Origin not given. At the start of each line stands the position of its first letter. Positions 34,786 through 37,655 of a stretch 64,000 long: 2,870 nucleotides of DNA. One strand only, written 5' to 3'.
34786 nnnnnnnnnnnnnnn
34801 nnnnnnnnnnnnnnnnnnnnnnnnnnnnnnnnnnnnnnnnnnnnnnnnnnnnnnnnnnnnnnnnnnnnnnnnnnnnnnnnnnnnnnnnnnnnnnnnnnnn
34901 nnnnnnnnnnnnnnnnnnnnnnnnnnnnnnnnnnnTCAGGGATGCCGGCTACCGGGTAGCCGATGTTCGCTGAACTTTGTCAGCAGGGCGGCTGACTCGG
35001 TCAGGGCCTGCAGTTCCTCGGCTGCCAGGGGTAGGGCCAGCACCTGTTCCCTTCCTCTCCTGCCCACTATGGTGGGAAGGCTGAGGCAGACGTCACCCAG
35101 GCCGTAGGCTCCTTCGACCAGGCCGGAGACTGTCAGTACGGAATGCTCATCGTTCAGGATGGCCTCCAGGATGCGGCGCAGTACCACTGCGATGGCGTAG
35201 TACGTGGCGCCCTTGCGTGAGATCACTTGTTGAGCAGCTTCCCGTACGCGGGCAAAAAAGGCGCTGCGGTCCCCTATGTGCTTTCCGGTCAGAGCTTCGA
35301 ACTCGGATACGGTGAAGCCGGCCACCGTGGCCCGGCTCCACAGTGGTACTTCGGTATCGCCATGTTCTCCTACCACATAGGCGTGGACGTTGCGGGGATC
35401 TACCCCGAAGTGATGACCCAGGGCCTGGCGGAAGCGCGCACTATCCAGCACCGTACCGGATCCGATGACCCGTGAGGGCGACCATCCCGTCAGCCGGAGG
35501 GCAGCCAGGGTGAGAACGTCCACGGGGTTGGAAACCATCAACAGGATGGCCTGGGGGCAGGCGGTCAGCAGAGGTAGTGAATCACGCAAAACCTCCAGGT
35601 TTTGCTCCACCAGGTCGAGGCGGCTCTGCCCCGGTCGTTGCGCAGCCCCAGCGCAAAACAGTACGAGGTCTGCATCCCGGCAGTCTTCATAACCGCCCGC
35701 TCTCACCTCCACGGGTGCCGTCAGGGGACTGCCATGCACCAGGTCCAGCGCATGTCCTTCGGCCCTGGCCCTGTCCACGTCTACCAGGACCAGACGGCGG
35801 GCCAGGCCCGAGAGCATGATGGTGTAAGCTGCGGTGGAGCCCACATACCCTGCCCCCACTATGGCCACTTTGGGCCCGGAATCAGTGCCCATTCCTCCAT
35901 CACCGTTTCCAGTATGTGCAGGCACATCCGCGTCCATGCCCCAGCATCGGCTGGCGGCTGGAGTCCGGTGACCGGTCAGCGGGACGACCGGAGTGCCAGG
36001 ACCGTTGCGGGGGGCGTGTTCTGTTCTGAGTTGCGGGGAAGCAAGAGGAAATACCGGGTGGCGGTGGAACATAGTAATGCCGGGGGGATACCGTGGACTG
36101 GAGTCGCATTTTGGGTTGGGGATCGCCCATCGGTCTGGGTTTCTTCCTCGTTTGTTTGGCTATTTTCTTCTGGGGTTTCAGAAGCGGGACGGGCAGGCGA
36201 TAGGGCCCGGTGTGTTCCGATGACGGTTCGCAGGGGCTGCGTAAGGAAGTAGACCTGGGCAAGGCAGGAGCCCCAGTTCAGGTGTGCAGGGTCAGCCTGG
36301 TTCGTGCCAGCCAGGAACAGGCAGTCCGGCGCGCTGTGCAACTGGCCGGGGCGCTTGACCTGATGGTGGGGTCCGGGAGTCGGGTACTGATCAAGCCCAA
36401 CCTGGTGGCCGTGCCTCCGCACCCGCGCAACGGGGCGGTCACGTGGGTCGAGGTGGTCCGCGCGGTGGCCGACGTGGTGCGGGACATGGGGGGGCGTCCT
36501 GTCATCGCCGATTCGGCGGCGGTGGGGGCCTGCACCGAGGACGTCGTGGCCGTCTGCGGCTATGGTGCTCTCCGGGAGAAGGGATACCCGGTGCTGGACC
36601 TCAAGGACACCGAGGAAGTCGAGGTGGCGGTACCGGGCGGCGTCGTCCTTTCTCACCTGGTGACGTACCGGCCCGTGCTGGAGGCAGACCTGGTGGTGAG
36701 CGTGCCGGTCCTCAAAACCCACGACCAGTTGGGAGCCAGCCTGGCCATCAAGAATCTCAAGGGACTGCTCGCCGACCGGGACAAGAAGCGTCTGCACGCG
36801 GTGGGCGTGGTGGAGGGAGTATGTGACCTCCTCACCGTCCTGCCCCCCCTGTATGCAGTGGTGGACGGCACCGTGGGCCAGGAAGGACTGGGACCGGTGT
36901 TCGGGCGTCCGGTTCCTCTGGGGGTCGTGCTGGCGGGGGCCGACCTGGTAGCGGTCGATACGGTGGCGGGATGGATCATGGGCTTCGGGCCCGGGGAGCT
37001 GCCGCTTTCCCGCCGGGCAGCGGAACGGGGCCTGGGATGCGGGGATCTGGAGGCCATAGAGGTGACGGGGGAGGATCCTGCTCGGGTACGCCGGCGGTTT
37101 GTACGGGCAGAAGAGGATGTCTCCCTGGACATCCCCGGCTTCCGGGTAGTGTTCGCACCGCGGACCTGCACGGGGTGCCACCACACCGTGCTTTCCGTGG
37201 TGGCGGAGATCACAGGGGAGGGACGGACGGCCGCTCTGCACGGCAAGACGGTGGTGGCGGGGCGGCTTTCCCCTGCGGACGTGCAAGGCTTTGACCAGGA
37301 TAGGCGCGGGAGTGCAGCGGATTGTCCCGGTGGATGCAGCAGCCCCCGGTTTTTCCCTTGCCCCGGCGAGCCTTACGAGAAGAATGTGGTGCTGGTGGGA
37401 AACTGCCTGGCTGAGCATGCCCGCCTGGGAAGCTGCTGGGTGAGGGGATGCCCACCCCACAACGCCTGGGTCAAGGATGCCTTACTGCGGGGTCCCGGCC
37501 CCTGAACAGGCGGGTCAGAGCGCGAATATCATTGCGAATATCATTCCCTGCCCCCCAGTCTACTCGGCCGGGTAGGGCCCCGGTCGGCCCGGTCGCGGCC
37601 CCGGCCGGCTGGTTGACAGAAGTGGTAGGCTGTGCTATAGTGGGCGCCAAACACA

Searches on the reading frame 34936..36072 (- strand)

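Call 4: search_protein_families(library=pfam, proteins=[window:34936-36072:-], max_evalue=0.01)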
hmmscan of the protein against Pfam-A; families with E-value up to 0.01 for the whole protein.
window:34936-36072:- (378 aa): 5 families
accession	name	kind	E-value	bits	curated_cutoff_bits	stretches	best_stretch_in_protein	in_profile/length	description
PF00056.29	Ldh_1_N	-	9.1e-38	129.9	27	1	68-204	2-141/141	lactate/malate dehydrogenase, NAD binding domain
PF02866.23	Ldh_1_C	-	2.1e-35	122.7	22.6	1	207-366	1-165/174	lactate/malate dehydrogenase, alpha/beta C-terminal domain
PF01266.30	DAO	-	0.0011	19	27.9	1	68-116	1-50/353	FAD dependent oxidoreductase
PF00899.27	ThiF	-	0.0014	18.3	28.1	1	68-101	22-54/238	ThiF family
PF03721.20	UDPG_MGDP_dh_N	-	0.0048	16.9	27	1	68-103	2-35/187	UDP-glucose/GDP-mannose dehydrogenase family, NAD binding domain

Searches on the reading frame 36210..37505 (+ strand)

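Call 4: search_protein_families(library=pfam, proteins=[window:36210-37505:+], max_evalue=0.01)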
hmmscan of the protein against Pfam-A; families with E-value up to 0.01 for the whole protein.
window:36210-37505:+ (431 aa): 1 family
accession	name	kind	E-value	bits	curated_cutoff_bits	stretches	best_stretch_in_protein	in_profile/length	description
PF04015.17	DUF362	-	7.3e-45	153.9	24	1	59-253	1-198/200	Domain of unknown function (DUF362)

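Call 5: search_protein_families(library=ncbifam, proteins=[window:36210-37505:+], max_evalue=0.01)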
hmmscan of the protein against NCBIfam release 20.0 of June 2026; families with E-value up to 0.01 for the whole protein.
window:36210-37505:+ (431 aa): 1 family
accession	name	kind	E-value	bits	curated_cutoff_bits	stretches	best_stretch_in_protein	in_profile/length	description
NF052623.1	Npun_F2552_fam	equivalog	1.5e-32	113.3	500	1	35-294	16-275/314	Npun_F2552 family protein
